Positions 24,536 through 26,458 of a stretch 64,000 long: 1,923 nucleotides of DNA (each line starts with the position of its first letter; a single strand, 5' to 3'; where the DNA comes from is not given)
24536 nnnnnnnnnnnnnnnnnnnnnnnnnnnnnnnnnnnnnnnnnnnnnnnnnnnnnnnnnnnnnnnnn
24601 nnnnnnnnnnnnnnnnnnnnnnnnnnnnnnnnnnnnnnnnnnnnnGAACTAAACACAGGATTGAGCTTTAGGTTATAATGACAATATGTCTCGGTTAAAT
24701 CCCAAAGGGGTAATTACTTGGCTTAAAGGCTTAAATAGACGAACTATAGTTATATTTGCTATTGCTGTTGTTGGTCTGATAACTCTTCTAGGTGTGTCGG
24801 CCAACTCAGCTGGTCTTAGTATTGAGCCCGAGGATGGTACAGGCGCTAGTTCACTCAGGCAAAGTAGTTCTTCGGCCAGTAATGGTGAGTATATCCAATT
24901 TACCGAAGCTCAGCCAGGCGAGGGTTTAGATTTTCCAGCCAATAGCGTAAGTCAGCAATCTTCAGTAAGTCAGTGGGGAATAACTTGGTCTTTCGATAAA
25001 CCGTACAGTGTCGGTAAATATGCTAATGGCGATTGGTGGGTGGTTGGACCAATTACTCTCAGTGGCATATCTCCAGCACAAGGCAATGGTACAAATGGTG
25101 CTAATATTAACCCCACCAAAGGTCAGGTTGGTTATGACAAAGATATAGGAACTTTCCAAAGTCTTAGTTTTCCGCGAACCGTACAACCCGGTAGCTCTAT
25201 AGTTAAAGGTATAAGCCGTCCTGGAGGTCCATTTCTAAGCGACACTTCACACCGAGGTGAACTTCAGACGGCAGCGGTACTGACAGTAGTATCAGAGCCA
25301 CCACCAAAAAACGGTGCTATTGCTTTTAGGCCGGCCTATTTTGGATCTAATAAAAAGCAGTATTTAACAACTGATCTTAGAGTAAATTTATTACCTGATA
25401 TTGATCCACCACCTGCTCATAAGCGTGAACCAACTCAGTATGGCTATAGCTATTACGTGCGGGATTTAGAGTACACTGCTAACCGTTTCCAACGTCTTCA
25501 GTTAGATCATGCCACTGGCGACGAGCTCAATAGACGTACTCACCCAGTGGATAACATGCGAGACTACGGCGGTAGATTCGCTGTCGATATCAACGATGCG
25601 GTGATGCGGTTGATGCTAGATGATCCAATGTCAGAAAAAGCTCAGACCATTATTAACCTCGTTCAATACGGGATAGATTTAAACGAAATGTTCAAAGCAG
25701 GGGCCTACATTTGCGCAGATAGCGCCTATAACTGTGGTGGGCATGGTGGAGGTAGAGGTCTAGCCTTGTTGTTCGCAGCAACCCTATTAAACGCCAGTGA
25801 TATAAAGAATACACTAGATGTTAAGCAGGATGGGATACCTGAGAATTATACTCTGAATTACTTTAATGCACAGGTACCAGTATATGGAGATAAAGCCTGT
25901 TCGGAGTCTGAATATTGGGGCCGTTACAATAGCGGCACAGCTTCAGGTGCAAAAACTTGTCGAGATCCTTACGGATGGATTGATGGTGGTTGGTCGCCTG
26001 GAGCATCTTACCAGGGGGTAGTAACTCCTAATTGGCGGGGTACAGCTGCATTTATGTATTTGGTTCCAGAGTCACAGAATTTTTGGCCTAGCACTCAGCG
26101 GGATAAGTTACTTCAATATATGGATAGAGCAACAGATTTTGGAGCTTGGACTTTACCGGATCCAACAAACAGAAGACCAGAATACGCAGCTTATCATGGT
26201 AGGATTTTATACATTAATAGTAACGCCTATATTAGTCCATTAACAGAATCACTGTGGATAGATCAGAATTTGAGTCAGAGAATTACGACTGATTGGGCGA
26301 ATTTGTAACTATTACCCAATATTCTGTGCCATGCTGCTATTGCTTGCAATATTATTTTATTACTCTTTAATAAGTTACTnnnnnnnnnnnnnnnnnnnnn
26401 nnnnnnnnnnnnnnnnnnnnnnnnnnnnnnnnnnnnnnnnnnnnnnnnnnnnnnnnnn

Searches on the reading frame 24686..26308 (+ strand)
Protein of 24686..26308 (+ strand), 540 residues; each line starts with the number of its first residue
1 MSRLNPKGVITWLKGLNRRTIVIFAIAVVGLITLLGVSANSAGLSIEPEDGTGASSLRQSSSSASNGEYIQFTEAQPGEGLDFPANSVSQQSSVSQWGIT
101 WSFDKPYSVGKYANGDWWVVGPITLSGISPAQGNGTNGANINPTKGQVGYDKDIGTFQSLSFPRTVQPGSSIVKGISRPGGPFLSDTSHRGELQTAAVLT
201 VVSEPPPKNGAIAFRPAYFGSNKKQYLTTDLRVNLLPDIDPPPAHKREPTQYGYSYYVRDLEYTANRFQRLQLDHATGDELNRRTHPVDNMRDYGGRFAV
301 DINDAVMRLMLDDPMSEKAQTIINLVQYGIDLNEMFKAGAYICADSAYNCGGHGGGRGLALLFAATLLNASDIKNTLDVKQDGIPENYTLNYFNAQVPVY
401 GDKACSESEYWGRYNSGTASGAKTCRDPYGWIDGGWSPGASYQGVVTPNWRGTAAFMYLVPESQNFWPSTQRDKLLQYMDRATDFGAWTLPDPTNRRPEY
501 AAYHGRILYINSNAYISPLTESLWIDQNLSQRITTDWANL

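Call 4: search_protein_families(library=pfam, proteins=[window:24686-26308:+], max_evalue=1)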
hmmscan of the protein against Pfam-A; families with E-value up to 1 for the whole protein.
window:24686-26308:+ (540 aa): 0 families

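Call 7: search_protein_families(library=ncbifam, proteins=[window:24686-26308:+], max_evalue=1)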
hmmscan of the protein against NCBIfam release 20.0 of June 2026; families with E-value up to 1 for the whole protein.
window:24686-26308:+ (540 aa): 0 families

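Call 14: list_cluster_members(proteins=[window:24686-26308:+, window:32505-33476:+, window:33628-34875:+, window:51283-52923:+])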
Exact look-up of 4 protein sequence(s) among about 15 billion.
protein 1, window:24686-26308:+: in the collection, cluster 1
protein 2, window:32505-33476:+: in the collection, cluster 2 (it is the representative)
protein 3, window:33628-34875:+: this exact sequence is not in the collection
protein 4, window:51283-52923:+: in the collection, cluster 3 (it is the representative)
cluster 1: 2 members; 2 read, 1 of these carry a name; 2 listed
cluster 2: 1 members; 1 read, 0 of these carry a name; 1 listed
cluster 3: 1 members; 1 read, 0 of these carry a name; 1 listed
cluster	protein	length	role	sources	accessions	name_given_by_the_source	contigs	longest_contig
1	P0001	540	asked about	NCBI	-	-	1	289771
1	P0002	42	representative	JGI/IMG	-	hypothetical protein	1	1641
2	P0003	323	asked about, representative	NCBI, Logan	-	-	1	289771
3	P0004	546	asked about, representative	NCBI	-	-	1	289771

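Call 54: predict_structure(alignment_id=A8)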
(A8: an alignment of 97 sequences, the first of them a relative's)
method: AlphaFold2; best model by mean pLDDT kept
length: 323 residues; sequences in the alignment: 97
mean_pLDDT: 86.0   pTM: 0.72
mean pLDDT of the five models: 86.0, 84.6, 80.3, 76.8, 75.0
residues with pLDDT >= 90: 175; 70-90: 99; 50-70: 43; < 50: 6
segments of 3 or more residues with pLDDT < 50: none
pLDDT, mean of each block of 10 residues (from residue 1): 51 76 95 85 64 78 88 65 61 90 95 97 96 97 92 95 95 82 97 93 95 86 87 95 80 76 92 92 77 94 89 92 93
secondary structure, 60 per line:
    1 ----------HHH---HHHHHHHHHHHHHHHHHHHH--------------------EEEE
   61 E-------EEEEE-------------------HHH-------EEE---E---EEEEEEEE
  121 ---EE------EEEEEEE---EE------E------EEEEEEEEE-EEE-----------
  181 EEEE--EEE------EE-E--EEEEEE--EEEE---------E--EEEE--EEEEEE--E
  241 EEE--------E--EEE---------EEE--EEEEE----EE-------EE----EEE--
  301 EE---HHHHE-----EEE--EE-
elements in order: H17-36 E57-61 E69-73 E103-105 E113-120 E132-138 E157-165 E167-169 E181-184 E187-189 E202-207 E210-213 E226-229 E232-237 E240-243 E255-257 E267-269 E272-276 E296-298 H306-309 E316-318
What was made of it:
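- AF2 gave only a hairpin at moderate confidence, and the first strand (ISLEPE) was not modelled as a strand (call 54). AF2 predicts a defined hairpin (call 54).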

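Call 59: find_encoding_contigs(protein=window:24686-26308:+, flank=10000, max_places=1)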
Protein window:24686-26308:+ (540 aa): no gene with exactly this product is on record in the collection.

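Call 62: fold_search(model_id=the predicted structure, library=pdb)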
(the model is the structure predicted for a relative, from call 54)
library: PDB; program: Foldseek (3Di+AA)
matches with E <= 10: 254; with E <= 0.001: 0
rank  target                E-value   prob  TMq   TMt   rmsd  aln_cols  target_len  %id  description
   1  2bm4_A                6.0e-02  0.28  0.16  0.24  13.0       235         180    8  The Structure of MfpA (Rv3361c, C2 Crystal form). The Pentapeptide Repeat Protein from Mycobacterium tuberculosis Fold (released 2005-06-07)
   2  7xz7_A                8.8e-02  0.87  0.30  0.23  10.8       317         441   10  Mutant (D137A) of the N-terminal domain of fucoidan lyase FdlA (released 2022-09-28)
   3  6fls_D                1.1e-01  0.23  0.19  0.26  11.2       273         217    8  Pentapeptide repeat family protein from Clostridium botulinum (released 2018-08-15)
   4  6fls_A                1.5e-01  0.21  0.18  0.23  11.1       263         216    7  Pentapeptide repeat family protein from Clostridium botulinum (released 2018-08-15)
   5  2w7z_B                1.6e-01  0.15  0.16  0.22  14.1       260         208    8  Structure of the pentapeptide repeat protein EfsQnr, a DNA gyrase inhibitor. Free amines modified by cyclic pentylatio (released 2009-05-05)
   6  2xt2_B                2.0e-01  0.21  0.18  0.25  10.9       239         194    9  Structure of the pentapeptide repeat protein AlbG, a resistance factor for the topoisomerase poison albicidin. (released 2010-10-13)
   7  1tyv                  2.0e-01  0.15  0.19  0.13  13.0       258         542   13  STRUCTURE OF TAILSPIKE-PROTEIN (released 1997-07-23)
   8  1qrb                  2.0e-01  0.12  0.16  0.11  13.7       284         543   11  PLASTICITY AND STERIC STRAIN IN A PARALLEL BETA-HELIX: RATIONAL MUTATIONS IN P22 TAILSPIKE PROTEIN (released 2000-04-12)
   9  5zru_A                2.0e-01  0.11  0.16  0.11  15.1       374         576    9  Crystal structure of Agl-KA catalytic domain (released 2019-10-23)
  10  6gvr_A                2.3e-01  0.66  0.31  0.18  12.3       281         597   14  TAILSPIKE PROTEIN MUTANT E372Q (DELTA N471/S472) OF E. COLI BACTERIOPHAGE HK620 IN COMPLEX WITH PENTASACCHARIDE (released 2018-07-11)
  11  4yza_B                2.3e-01  0.54  0.26  0.38   9.7       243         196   12  C. bescii Family 3 pectate lyase double mutant K108A/Q111A in complex with trigalacturonic acid (released 2015-12-23)
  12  7dmk_A                2.6e-01  0.15  0.19  0.11  15.1       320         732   12  PL6 alginate lyase BcAlyPL6 (released 2021-10-06)
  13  1pcl                  2.6e-01  0.12  0.18  0.17  12.9       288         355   13  UNUSUAL STRUCTURAL FEATURES IN THE PARALLEL BETA-HELIX IN PECTATE LYASES (released 1995-02-14)
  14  4xn0                  3.0e-01  0.63  0.32  0.19  13.0       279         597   13  Tailspike protein mutant E372A of E. coli bacteriophage HK620 (released 2016-01-27)
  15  4yz0_A                3.0e-01  0.30  0.23  0.34  10.2       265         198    9  C. bescii Family 3 pectate lyase double mutant K108A/E39Q in complex with trigalacturonic acid (released 2015-12-23)
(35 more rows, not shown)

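Call 63: search_solved_structures(query=window:24686-26308:+, max_evalue=1)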
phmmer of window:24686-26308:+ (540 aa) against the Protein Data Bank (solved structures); distinct sequences matched with E-value up to 1: 2.
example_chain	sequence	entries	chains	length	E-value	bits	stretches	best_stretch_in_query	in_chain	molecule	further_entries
2fox_A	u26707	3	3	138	0.83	11.3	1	351-437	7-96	FLAVODOXIN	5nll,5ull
2fax_A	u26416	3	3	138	0.83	11.3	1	351-437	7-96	FLAVODOXIN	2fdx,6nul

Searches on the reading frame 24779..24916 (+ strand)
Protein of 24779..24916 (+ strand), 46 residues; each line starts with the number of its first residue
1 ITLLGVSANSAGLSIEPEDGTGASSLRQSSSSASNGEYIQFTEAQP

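Call 13: find_homologous_proteins(query=A2, max_evalue=1)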
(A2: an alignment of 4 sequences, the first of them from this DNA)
Query A2 (4 sequences): no candidate shares three 5-residue words with the query. No homologue found.
